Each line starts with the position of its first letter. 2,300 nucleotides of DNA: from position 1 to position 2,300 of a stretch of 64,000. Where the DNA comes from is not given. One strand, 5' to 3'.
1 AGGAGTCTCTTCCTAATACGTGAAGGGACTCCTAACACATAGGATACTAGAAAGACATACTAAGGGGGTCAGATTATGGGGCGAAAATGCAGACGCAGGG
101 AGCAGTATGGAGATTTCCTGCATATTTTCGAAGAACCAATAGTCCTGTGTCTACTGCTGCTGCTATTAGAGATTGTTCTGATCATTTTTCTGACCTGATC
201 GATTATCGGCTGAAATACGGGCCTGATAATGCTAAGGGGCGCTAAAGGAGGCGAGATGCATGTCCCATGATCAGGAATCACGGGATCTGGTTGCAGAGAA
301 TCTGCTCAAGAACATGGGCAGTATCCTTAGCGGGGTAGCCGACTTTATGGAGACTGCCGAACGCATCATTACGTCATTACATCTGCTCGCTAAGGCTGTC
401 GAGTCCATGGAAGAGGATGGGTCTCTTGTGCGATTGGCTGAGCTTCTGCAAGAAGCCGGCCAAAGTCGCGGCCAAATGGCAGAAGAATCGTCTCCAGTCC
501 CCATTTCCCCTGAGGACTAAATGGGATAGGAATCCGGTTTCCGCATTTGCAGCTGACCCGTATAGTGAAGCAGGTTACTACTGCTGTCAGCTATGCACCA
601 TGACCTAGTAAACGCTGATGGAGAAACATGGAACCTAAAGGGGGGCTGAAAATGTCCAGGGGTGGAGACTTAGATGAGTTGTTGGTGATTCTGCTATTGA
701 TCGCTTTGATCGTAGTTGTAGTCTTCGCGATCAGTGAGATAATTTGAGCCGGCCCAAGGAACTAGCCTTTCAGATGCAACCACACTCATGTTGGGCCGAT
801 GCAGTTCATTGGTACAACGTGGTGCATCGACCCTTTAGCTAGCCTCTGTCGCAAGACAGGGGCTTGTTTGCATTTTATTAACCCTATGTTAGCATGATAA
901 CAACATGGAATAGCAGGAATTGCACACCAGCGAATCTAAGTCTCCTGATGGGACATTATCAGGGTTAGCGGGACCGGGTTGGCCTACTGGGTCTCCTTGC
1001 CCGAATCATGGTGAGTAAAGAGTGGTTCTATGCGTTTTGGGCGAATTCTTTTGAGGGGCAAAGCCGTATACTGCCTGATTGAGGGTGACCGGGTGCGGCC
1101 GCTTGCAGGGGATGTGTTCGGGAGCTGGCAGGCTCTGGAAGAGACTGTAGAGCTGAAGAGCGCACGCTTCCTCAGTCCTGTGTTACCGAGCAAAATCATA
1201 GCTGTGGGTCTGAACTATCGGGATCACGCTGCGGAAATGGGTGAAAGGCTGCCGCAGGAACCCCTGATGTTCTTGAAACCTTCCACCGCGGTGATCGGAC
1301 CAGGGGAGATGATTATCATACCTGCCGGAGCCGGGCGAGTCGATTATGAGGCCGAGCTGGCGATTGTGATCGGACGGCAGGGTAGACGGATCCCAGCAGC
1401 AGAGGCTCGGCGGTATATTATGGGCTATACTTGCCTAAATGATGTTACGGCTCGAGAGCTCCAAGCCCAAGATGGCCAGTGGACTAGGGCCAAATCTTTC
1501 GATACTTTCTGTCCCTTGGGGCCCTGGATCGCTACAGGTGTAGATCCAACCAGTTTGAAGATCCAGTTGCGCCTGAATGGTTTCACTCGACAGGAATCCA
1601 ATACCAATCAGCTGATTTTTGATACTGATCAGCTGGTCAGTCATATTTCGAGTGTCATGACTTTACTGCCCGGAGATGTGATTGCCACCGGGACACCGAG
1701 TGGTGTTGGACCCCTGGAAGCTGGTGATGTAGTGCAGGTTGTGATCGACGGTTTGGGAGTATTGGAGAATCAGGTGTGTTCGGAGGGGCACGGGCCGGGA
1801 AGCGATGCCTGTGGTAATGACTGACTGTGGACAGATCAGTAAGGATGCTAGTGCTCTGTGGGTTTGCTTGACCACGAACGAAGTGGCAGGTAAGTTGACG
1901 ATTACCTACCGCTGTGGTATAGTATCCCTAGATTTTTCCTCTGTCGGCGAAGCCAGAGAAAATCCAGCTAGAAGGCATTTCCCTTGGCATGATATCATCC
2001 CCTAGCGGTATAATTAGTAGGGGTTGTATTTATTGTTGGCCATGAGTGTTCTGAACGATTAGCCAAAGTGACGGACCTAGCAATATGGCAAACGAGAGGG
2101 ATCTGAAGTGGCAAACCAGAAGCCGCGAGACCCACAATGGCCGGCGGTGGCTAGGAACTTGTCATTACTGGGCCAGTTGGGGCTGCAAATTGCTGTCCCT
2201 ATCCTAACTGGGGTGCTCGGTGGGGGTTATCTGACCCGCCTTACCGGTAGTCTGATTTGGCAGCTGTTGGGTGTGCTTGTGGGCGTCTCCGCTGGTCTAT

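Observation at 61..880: Two unannotated tail-anchored mini-proteins bracketing an 86-aa helical protein, closed by an intrinsic terminator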

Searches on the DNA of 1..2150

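Call 79: search_rna_families(source=window, start=1, end=2150, threshold=evalue, max_evalue=5)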
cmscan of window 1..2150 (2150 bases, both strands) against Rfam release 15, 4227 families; matches with E-value up to 5: 1.
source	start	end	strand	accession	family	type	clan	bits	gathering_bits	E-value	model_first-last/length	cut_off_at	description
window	808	870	+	RF02270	nse_sRNA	Gene;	-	19.6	75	3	1-73/73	no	Neisseria sigma-E sRNA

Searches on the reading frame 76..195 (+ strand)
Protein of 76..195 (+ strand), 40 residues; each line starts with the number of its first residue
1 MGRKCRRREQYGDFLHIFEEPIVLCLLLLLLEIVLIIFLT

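Call 6: search_protein_families(library=pfam, proteins=[window:76-195:+], max_evalue=1)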
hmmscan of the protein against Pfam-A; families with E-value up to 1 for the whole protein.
window:76-195:+ (40 aa): 0 families

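Call 19: search_protein_families(library=ncbifam, proteins=[window:76-195:+], max_evalue=10)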
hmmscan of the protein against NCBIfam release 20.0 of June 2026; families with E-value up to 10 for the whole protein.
window:76-195:+ (40 aa): 0 families

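Call 75: search_protein_families(library=phrogs, proteins=[window:76-195:+], max_evalue=0.1)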
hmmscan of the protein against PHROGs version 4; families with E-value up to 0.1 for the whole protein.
window:76-195:+ (40 aa): 0 families

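Call 76: search_protein_families(library=padloc, proteins=[window:76-195:+], max_evalue=0.1)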
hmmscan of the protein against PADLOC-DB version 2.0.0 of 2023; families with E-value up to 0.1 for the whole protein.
window:76-195:+ (40 aa): 0 families

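Call 97: list_cluster_members(proteins=[window:76-195:+, window:628-744:+, window:652-744:+, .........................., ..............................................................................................])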
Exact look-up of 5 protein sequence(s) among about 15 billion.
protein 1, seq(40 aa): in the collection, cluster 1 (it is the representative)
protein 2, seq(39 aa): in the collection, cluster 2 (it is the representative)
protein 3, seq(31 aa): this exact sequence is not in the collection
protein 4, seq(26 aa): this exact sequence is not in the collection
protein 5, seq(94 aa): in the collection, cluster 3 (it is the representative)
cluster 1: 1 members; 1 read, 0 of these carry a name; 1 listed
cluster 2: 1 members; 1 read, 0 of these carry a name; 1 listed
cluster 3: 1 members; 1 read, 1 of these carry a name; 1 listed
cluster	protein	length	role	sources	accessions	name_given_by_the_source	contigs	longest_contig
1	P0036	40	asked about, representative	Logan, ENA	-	-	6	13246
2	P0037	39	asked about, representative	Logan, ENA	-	-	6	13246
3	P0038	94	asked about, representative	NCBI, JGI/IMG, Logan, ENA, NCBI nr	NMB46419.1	MAG: hypothetical protein GX998_08440 [Firmicutes bacterium] | hypothetical protein [Bacillota bacterium]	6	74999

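Call 106: predict_structure(protein=P0038)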
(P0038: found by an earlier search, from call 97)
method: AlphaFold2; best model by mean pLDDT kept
length: 94 residues; sequences in the alignment: 1
mean_pLDDT: 76.4   pTM: 0.61
mean pLDDT of the five models: 76.4, 68.9, 68.3, 68.3, 67.1
residues with pLDDT >= 90: 1; 70-90: 71; 50-70: 21; < 50: 1
segments of 3 or more residues with pLDDT < 50: none
pLDDT, mean of each block of 10 residues (from residue 1): 56 70 71 82 84 73 80 84 87 76
secondary structure, 60 per line:
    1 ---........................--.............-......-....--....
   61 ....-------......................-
elements in order: H4-27 H30-42 H44-49 H51-54 H57-64 H72-93
